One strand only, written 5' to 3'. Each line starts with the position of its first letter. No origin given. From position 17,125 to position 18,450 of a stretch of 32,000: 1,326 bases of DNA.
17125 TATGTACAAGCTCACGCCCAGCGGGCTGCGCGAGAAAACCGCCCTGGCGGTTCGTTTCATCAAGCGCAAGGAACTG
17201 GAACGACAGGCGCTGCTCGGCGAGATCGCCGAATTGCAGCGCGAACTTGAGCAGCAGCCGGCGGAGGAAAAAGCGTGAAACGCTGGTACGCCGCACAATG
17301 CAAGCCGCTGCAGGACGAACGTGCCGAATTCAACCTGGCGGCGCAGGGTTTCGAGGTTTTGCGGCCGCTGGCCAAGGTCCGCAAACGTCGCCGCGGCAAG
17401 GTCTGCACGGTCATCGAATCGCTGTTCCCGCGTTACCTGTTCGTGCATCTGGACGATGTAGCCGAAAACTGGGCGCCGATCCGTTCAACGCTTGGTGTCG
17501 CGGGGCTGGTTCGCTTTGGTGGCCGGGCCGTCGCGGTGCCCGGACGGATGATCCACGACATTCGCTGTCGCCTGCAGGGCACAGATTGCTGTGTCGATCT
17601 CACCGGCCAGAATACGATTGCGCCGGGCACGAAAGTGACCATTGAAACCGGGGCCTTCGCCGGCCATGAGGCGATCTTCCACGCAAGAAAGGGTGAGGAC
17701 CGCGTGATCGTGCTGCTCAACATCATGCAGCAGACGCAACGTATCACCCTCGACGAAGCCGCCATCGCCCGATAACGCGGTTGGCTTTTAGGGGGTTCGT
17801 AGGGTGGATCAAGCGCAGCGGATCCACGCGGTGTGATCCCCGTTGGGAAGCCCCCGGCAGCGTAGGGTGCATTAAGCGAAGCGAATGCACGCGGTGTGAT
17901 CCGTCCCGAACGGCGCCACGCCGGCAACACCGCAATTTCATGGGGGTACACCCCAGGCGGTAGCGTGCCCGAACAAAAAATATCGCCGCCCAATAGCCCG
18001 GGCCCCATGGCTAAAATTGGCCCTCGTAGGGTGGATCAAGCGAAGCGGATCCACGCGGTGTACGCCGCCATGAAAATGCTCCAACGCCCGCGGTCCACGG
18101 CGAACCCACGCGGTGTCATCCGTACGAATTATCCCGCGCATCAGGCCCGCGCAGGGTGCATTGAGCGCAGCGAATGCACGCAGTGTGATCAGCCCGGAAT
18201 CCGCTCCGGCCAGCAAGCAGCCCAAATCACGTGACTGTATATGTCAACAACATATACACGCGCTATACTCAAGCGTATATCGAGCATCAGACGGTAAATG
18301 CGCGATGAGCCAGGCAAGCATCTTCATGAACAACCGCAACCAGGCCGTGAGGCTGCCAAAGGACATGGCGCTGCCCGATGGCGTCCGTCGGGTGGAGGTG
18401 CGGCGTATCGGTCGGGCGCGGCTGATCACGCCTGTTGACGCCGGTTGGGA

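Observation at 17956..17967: Exact ops (RfaH-recruitment) 12-mer next to rfaH, 2.7 kb upstream of the glycan cluster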

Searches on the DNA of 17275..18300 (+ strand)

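Call 37: search_rna_families(source=window, start=17700, end=18300, threshold=evalue, max_evalue=10, show_alignments=3)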
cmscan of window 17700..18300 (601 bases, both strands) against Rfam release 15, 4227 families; matches with E-value up to 10: 3.
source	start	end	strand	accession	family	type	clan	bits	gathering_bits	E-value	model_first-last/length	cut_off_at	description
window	17944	17967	+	RF01707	JUMPstart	Cis-reg;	-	16.4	35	0.98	1-38/38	no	JUMPstart RNA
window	18131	18169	-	RF01523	TB10Cs1H2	Gene; snRNA; snoRNA; HACA-box;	-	15.3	50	3.7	1-63/63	no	Trypanosomatid snoRNA TB10Cs1H2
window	17819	17904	-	RF00030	RNase_MRP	Gene; ribozyme;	CL00002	9.2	50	2.2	1-266/266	no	RNase MRP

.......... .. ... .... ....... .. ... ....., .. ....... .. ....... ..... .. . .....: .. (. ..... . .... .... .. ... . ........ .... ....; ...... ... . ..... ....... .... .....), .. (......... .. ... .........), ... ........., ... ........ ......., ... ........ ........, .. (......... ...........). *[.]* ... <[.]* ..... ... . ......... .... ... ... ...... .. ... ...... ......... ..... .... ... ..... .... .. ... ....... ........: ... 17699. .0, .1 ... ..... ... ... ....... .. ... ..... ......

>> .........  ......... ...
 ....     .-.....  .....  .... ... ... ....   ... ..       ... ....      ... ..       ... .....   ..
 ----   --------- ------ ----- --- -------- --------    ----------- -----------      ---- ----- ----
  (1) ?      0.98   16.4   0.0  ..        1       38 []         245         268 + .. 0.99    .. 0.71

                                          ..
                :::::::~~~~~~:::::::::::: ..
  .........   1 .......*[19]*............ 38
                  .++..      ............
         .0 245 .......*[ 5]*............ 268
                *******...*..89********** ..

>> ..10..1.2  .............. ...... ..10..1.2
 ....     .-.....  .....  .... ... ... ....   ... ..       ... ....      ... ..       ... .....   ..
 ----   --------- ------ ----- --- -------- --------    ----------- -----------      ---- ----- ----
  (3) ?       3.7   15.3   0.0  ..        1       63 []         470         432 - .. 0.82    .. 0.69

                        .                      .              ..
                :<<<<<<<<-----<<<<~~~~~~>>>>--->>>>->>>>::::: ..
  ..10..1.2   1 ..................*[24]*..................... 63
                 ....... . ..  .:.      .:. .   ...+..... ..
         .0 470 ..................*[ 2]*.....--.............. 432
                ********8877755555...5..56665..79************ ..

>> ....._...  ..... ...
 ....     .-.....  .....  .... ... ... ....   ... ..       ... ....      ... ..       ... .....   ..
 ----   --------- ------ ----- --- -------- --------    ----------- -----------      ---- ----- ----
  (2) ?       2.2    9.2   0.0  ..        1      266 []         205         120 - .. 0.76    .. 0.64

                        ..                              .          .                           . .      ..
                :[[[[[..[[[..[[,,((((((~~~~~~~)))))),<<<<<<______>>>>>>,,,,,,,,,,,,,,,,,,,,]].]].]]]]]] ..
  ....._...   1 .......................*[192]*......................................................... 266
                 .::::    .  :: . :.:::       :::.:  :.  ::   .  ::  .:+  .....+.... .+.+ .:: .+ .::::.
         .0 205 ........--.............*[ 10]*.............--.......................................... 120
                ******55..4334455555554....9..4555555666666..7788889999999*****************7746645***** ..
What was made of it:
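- On JUMPstart RNA (Rfam RF01707): The window scores 16.4 bits (call 37).
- The element scores only 16.4 bits on Rfam JUMPstart, where the gathering score is 35 (call 37).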

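Call 39: search_rna_families(sources=[L011, L033, L064, L070, L078, L080, L048, L007, L072, L021, L030, L051, L089, L081, L083], threshold=gathering, show_alignments=4)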
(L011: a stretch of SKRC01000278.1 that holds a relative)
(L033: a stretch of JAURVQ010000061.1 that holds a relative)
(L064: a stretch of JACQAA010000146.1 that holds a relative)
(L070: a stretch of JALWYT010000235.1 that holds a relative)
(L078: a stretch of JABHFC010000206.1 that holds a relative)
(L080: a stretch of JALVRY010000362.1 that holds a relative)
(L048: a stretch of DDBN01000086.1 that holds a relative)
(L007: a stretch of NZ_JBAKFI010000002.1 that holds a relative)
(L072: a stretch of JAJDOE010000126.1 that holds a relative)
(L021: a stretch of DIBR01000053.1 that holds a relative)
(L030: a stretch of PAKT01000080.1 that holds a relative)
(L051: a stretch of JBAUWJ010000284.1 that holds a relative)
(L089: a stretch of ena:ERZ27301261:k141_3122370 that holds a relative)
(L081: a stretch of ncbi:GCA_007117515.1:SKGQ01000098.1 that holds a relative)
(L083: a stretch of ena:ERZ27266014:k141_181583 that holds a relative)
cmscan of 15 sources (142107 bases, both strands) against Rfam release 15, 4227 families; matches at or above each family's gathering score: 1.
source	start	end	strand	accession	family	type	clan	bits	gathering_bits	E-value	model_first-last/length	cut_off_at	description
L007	1778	1965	-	RF00013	6S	Gene;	-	74.2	46.4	2e-12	1-187/187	no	6S / SsrS RNA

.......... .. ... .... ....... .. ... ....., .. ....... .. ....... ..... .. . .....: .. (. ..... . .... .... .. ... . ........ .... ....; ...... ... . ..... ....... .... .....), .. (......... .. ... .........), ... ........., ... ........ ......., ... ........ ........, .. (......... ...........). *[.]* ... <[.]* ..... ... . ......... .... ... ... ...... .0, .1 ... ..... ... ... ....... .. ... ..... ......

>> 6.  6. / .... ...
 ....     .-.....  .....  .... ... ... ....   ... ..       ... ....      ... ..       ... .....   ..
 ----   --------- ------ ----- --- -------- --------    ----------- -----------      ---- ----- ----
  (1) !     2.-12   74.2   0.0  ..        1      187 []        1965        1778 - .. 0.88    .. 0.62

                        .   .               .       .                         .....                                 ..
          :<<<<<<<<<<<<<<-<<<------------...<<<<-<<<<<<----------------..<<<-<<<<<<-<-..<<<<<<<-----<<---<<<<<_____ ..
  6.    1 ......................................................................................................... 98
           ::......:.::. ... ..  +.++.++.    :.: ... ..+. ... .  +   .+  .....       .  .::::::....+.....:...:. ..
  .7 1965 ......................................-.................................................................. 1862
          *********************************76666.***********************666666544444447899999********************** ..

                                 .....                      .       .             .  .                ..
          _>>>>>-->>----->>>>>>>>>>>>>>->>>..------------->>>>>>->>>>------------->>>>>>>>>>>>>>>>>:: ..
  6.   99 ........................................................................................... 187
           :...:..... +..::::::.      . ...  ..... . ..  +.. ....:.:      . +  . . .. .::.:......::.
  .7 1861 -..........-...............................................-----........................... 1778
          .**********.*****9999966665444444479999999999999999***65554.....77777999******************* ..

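Call 41: search_rna_families(sources=[L064, L011, L070, L081, L083, L078, L033], threshold=evalue, max_evalue=5, show_alignments=6)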
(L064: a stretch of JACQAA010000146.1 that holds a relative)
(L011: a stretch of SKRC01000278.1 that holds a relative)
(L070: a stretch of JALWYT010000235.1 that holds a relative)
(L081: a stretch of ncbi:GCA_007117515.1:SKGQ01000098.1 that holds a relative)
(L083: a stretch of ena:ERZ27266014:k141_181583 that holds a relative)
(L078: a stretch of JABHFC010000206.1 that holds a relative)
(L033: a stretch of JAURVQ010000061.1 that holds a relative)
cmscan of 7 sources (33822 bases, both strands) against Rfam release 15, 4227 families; matches with E-value up to 5: 5.
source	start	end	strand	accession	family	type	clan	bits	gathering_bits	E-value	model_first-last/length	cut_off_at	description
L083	3073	3147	+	RF01400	istR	Gene; antitoxin;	-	23.7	45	0.84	1-130/130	no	istR Hfq binding RNA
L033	5143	5198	+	RF01707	JUMPstart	Cis-reg;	-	20.4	35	3.8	1-38/38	no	JUMPstart RNA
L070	37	124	+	RF02901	AaHKsRNA41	Gene; sRNA;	-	18.6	97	3.5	7-96/187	no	Aggregatibacter sRNA 41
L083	3123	3144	+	RF00195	RsmY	Gene; sRNA;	CL00106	18.5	57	1.7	99-120/121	no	RsmY RNA family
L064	1471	1511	-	RF03142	L2-Alphaproteobacteria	Cis-reg; leader;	-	18.2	37.8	2.6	1-66/66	no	L2-Alphaproteobacteria ribosomal protein leader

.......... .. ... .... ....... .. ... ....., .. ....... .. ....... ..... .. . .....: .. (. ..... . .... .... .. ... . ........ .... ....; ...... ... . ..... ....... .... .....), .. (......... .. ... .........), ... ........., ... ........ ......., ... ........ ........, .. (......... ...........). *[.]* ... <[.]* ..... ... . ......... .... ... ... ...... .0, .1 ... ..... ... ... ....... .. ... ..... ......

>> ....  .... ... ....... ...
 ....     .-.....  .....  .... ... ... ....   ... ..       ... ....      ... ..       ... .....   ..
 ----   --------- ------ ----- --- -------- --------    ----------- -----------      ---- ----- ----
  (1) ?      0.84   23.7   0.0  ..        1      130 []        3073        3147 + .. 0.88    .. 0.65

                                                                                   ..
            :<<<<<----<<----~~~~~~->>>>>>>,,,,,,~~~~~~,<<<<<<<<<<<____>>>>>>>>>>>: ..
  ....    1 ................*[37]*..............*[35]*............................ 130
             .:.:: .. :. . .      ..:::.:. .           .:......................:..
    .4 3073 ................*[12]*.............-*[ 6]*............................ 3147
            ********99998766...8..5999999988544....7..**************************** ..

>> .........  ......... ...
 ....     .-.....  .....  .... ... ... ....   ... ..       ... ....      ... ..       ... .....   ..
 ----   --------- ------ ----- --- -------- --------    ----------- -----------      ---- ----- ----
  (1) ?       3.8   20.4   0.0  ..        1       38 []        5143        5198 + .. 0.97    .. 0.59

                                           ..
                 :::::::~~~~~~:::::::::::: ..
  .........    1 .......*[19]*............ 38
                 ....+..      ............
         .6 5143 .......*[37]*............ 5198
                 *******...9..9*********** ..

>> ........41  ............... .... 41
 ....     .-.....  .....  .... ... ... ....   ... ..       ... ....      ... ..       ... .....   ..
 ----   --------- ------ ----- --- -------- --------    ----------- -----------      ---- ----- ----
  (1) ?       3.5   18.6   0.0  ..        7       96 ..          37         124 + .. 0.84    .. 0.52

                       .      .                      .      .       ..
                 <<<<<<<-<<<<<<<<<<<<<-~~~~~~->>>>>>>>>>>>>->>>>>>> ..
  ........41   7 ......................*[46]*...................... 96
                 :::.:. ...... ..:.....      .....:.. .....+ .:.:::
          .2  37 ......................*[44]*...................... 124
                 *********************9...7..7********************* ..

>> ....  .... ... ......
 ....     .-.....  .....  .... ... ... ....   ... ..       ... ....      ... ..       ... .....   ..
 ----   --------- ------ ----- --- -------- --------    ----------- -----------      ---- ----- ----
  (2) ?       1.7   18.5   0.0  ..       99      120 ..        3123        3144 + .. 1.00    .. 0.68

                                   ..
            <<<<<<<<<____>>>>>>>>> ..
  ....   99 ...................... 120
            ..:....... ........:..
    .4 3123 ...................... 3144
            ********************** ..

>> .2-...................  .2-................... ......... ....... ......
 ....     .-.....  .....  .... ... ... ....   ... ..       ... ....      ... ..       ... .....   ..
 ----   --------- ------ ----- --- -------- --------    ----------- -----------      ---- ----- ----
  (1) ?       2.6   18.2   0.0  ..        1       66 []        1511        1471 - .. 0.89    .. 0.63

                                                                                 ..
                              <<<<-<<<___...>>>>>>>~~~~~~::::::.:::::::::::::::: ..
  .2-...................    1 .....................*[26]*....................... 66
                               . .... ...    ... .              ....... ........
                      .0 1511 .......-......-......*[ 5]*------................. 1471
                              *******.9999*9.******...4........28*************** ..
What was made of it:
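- On JUMPstart RNA (Rfam RF01707): None of 15 related loci reaches the threshold (call 39), and L033 scores 20.4 bits (call 41).
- Tried and rejected: Only sub-threshold matches to the ops half were found (calls 37, 41).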

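Call 53: build_rna_model(alignment_id=A3, structure=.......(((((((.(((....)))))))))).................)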
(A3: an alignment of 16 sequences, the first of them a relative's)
Model R1 built from alignment A3 (16 sequences, 49 columns); structure: as given.
model positions 44; base pairs 10; branch points 0; effective number of sequences 16; information 1.006 bits per position. Calibrated on 0.2 Mb of random sequence (short: E-values are rough).
structure used (alignment columns):
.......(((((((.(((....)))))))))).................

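Call 54: search_with_rna_model(model_id=R1, sources=[window, L001, L002, L003, L004, L005, L006, L007, L008, L009, L010, L011, L012, L013, L014, L015, L016, L017, L018, L019, L020, L021, L022, L023, L024, L025, L026, L027, L028, L029, L030, L031, L032, L033, L034, L035, L036, L037, L038, L039, L040, L041, L042, L043, L044, L045, L046, L047, L048, L049, L050, L051, L052, L053, L054, L055, L056, L057, L058, L059, L060, L061, L062, L063, L064, L065, L066, L067, L068, L069, L070, L071, L072, L073, L074, L075, L076, L077, L078, L079, L080, L081, L083, L087, L088, L089], max_evalue=1, make_alignment=true)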
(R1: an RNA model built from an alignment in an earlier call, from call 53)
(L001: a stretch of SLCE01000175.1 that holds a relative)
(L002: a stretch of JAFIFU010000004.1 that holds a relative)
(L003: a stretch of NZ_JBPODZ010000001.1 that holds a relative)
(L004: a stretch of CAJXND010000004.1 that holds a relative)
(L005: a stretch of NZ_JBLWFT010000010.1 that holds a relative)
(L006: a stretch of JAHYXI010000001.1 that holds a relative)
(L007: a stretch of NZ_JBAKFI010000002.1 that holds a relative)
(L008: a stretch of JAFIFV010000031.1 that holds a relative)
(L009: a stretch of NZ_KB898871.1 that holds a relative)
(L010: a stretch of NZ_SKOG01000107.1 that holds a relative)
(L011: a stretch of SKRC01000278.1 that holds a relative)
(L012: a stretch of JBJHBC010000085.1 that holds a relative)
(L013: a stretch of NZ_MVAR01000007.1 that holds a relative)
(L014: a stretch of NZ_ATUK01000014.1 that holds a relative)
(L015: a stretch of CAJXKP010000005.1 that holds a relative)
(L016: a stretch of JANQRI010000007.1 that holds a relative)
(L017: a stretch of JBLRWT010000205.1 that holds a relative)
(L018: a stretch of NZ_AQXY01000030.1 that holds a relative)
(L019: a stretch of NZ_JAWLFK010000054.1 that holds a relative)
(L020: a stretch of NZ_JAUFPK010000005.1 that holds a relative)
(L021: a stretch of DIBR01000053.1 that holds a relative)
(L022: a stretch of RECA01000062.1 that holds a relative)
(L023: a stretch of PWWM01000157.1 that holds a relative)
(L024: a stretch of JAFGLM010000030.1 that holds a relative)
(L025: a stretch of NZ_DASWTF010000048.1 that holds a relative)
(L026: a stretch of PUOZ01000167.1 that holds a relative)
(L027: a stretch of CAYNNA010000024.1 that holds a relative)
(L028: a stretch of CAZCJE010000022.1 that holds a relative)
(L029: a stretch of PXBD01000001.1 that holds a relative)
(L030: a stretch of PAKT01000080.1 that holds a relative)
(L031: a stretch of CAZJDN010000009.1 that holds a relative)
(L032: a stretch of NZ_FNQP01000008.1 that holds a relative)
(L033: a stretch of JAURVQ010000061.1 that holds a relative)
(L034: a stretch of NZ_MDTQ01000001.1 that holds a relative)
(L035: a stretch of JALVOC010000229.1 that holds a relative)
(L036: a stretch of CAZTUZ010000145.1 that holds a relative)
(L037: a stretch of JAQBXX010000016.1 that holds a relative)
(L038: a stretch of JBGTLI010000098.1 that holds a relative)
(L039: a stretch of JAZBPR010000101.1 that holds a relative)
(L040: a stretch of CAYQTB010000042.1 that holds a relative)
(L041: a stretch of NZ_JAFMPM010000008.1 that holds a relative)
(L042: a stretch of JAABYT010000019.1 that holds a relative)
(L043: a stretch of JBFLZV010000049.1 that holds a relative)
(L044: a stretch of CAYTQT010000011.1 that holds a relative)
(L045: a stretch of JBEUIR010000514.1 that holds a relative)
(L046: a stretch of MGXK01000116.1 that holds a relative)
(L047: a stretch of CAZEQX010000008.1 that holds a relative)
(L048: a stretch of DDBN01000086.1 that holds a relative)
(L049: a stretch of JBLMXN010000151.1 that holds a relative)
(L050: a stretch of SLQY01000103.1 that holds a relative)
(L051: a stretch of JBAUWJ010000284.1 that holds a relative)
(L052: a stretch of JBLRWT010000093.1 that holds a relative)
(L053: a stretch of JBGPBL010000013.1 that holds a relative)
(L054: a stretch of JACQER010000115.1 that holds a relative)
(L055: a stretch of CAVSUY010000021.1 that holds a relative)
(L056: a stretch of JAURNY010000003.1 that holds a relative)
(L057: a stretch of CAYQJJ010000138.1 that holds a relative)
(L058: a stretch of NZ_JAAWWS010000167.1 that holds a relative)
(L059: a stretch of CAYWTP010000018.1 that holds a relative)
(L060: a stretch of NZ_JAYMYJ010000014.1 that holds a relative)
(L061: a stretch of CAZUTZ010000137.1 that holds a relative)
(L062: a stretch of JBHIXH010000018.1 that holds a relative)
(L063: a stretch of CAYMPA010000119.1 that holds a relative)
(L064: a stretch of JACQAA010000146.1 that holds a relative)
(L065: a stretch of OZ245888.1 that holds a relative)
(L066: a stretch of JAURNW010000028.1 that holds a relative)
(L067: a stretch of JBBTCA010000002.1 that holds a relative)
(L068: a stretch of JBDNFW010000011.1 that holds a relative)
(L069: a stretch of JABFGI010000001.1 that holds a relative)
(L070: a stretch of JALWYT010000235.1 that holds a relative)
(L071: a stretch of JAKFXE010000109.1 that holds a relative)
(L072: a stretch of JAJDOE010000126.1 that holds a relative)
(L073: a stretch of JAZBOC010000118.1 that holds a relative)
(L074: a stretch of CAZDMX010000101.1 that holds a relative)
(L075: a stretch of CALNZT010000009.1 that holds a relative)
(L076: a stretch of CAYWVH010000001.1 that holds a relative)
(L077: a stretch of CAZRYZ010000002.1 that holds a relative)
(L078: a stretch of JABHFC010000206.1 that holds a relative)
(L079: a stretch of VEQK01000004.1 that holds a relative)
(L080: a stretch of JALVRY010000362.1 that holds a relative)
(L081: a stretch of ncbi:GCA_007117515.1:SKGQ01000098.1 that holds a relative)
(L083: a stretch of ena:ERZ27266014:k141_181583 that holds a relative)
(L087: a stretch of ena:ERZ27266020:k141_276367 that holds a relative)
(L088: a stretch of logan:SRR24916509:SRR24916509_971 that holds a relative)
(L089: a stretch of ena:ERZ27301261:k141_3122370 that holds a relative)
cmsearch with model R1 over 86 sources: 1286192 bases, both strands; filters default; matches with E-value up to 1: 35.
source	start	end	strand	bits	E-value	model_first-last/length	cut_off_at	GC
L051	5761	5804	+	56.4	5.3e-16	1-44/44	no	0.7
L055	11334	11377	+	56.4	5.4e-16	1-44/44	no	0.73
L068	11285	11328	+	55.8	8.8e-16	1-44/44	no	0.52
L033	5159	5202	+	52.9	8.9e-15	1-44/44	no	0.68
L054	11204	11246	+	52.1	1.6e-14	1-44/44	no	0.51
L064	2468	2511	+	51.5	2.6e-14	1-44/44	no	0.57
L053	11222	11265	+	51.4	2.8e-14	1-44/44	no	0.57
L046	8555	8599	+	50.5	6e-14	1-44/44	no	0.56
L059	11213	11256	+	48.8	2.3e-13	1-44/44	no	0.64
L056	11683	11726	+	48.1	4e-13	1-44/44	no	0.52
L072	9109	9149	+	46.7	1.2e-12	1-44/44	no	0.71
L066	11258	11302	+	45.8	2.5e-12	1-44/44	no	0.44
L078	5275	5314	+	45.1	4.1e-12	1-44/44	no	0.55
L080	5585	5629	+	42.7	2.7e-11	1-44/44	no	0.56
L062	18020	18064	+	38.1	1.1e-09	1-44/44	no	0.6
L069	11276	11318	+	34.4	2e-08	1-44/44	no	0.44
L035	10770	10807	+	26.6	9.4e-06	1-44/44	no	0.63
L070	1158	1210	+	24.6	4.7e-05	1-44/44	no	0.47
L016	10559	10596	+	24.2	6.6e-05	1-44/44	no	0.66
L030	5016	5054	+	22.4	0.00027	1-44/44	no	0.62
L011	2237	2262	+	21.6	0.0005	1-44/44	no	0.73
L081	3742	3779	+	21.3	0.00063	1-44/44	no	0.66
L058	12226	12258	+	19.2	0.0034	1-44/44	no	0.67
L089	5061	5094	+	19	0.004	1-44/44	no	0.74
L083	4482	4515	+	18.3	0.0068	1-44/44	no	0.71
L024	10574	10603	+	17.4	0.014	1-44/44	no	0.6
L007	10601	10638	+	16.6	0.027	1-44/44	no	0.68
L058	10659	10677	+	15.4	0.07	1-44/44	no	0.68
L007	11032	11065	+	14.3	0.16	1-44/44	no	0.74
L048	998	1017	+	14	0.21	1-44/44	no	0.65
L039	4495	4538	+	13.5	0.31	1-44/44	no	0.61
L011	603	643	-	13.1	0.41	1-44/44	no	0.63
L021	4094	4132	+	12.7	0.59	1-44/44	no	0.59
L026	5632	5657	+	12.2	0.89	1-44/44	no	0.69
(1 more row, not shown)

Alignment A4: 35 matches aligned to the model, 65 columns, each read 5' to 3' on its own strand. Consensus structure (alignment columns), stored with it:
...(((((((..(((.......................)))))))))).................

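Call 62: search_with_rna_model(model_id=R1, sources=[L090, L091], max_evalue=10, show_alignments=4, filters=off)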
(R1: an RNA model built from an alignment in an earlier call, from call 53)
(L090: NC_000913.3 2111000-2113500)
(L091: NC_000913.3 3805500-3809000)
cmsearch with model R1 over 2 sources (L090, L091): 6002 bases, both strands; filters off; matches with E-value up to 10: 13.
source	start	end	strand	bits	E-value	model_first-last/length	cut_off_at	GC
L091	2679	2698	-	19.8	9.5e-06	1-44/44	no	0.65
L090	2134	2162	-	18.8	2.2e-05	1-44/44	no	0.59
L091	206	221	+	7.1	0.23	1-44/44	no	0.5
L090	919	932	-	5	1.2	1-44/44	no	0.57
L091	485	500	-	3.9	2.9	1-44/44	no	0.44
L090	1850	1870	+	3.3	4.7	1-44/44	no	0.48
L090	137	148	-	3.2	5.1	1-44/44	no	0.5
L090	1017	1035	-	2.9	6.1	1-44/44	no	0.42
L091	2736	2747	+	2.8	7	1-44/44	no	0.5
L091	1357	1365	-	2.7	7.5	1-44/44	no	0.44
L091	1403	1423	-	2.6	7.9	1-44/44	no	0.48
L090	2174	2188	+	2.5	8.7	1-44/44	no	0.53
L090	904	920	+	2.3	9.8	1-44/44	no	0.53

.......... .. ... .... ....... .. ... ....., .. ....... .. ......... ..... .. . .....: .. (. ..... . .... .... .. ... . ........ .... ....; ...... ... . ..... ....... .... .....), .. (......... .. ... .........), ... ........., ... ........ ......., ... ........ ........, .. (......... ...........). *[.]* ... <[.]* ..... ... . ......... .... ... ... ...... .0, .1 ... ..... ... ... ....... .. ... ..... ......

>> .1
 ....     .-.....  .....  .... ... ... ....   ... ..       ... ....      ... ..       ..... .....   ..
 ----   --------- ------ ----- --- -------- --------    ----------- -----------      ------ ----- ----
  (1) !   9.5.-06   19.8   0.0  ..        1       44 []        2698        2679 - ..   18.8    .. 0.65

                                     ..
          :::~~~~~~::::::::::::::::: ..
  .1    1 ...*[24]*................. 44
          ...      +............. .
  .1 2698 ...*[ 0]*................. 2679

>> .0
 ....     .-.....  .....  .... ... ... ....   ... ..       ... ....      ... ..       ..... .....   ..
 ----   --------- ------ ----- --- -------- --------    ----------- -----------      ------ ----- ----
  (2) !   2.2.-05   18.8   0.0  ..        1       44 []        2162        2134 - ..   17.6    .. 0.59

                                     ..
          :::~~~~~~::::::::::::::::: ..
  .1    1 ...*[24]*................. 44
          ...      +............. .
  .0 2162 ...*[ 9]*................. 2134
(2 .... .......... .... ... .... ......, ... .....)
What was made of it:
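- Tried and rejected: R1 does not recognise the E. coli JUMPstart stem; it matches only the ops half (call 62).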
